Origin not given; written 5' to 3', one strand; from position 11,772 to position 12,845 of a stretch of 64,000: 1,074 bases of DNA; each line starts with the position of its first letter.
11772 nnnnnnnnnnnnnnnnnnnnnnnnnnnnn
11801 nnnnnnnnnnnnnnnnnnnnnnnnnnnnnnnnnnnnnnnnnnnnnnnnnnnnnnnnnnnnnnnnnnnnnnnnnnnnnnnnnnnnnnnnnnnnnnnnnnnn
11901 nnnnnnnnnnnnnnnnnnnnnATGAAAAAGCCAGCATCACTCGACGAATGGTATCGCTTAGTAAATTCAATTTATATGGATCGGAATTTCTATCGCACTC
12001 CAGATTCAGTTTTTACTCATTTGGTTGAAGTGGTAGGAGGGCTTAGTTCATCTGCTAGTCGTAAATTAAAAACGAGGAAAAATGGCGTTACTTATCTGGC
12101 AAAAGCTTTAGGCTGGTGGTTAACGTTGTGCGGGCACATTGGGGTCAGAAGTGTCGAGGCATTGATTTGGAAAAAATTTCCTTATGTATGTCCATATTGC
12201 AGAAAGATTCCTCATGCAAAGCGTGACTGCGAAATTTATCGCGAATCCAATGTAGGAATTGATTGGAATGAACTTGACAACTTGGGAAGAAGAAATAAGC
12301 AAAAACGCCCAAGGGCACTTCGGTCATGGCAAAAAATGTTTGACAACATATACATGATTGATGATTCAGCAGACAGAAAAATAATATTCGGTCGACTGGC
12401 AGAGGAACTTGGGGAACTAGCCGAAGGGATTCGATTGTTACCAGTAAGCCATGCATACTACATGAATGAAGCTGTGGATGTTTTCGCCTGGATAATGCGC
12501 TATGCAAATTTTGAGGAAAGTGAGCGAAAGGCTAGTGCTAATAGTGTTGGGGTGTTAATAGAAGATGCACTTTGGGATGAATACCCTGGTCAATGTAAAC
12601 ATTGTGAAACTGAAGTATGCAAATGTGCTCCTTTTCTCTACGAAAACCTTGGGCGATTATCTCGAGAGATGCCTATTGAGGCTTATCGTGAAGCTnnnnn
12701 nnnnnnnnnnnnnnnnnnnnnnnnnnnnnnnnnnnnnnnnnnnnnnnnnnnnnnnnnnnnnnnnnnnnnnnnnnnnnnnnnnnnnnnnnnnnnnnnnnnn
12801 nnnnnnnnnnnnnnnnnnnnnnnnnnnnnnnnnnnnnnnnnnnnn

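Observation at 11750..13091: AT-rich insertion encoding a tandem MazG-like pyrophosphohydrolase (one dead module, one live) with two Cys knuckles, directly upstream of tmk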

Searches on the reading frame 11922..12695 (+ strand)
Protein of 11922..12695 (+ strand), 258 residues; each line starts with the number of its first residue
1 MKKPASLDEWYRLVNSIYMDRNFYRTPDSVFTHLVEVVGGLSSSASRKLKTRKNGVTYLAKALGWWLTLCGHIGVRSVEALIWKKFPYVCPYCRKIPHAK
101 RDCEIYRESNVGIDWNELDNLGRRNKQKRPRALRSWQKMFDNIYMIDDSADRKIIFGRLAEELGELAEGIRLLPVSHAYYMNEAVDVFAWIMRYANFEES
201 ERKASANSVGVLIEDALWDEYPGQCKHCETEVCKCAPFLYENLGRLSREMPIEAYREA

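Call 52: predict_structure(alignment_id=A2)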
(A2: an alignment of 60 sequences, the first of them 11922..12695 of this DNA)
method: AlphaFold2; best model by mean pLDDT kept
length: 258 residues; sequences in the alignment: 60
mean_pLDDT: 92.2   pTM: 0.90
mean pLDDT of the five models: 92.2, 92.1, 91.4, 91.3, 90.9
residues with pLDDT >= 90: 206; 70-90: 37; 50-70: 15; < 50: 0
segments of 3 or more residues with pLDDT < 50: none
pLDDT, mean of each block of 10 residues (from residue 1): 95 96 93 95 77 82 98 98 98 96 92 94 98 98 85 93 98 97 98 95 93 97 95 87 68 77
secondary structure, 60 per line:
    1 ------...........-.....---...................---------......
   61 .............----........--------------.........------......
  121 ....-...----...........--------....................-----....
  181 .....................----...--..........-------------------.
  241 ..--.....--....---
elements in order: H7-17 H19-23 H27-45 H55-73 H78-85 H100-108 H115-124 H133-143 H152-171 H177-201 H211-220 H245-249 H252-255

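Call 55: fold_search(model_id=the predicted structure, library=pdb)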
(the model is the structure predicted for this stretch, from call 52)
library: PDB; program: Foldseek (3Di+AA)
matches with E <= 10: 177; with E <= 0.001: 0
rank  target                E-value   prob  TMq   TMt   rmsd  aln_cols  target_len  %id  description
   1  6sqg_E                4.8e-01  0.13  0.16  0.19  18.6       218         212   13  Crystal structure of viral rhodopsin OLPVRII (released 2019-11-06)
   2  6sqg_A                5.5e-01  0.12  0.15  0.18  18.3       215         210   11  Crystal structure of viral rhodopsin OLPVRII (released 2019-11-06)
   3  6sqg_C                6.0e-01  0.13  0.17  0.20  18.5       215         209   12  Crystal structure of viral rhodopsin OLPVRII (released 2019-11-06)
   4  3cra_A                6.9e-01  0.25  0.23  0.25  21.1       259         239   11  Crystal Structure of Escherichia coli MazG, the Regulator of Nutritional Stress Response (released 2008-04-22)
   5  8etq                  1.0e+00  0.09  0.17  0.17  17.9       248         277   12  Designed pentafoil knot protein folded into a trefoil knot (released 2023-10-25)
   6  9csk_A                1.1e+00  0.08  0.15  0.16  20.2       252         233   10  Crystal structure of CDK4 cyclin D1 in complex with atirmociclib (released 2025-03-26)
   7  1ais_B                1.1e+00  0.05  0.11  0.13  21.2       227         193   13  TATA-BINDING PROTEIN/TRANSCRIPTION FACTOR (II)B/TATA-BOX COMPLEX FROM PYROCOCCUS WOESEI (released 1997-07-07)
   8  6p8f_A                1.2e+00  0.08  0.17  0.17  20.5       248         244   10  Crystal structure of CDK4 in complex with CyclinD1 and P27 (released 2019-12-25)
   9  1ogk_E                1.3e+00  0.14  0.22  0.23  17.5       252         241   13  The crystal structure of Trypanosoma cruzi dUTPase in complex with dUDP (released 2004-01-22)
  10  4dlc                  1.4e+00  0.12  0.21  0.23  17.0       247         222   10  Crystal Structure of Trypanosoma brucei dUTPase with dUMP, MgF3- transition state analogue, and Mg2+ (released 2013-08-07)
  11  2w99_A                1.5e+00  0.08  0.18  0.18  20.1       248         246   10  Crystal Structure of CDK4 in complex with a D-type cyclin (released 2009-03-10)
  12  7ek3                  1.5e+00  0.05  0.13  0.10  21.3       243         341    8  Cryo-EM structure of VCCN1 Y332A mutant in lipid nanodisc (released 2022-04-06)
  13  1ogk_B                1.6e+00  0.13  0.22  0.24  18.7       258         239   12  The crystal structure of Trypanosoma cruzi dUTPase in complex with dUDP (released 2004-01-22)
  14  8tn1_A                1.6e+00  0.09  0.14  0.21  17.1       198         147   11  De novo designed protein binds poly ADP ribose polymerase inhibitors (PARPi) - apo (released 2024-04-24)
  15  2pjl_A                1.6e+00  0.08  0.18  0.21  15.9       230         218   13  Crystal Structure of Human Estrogen-Related Receptor alpha in Complex with a Synthetic Inverse Agonist reveals its Nov (released 2007-06-12)
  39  2yxh_A                3.7e+00  0.41  0.24  0.49   7.6       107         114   16  Crystal structure of mazG-related protein from Thermotoga maritima (released 2007-10-30)
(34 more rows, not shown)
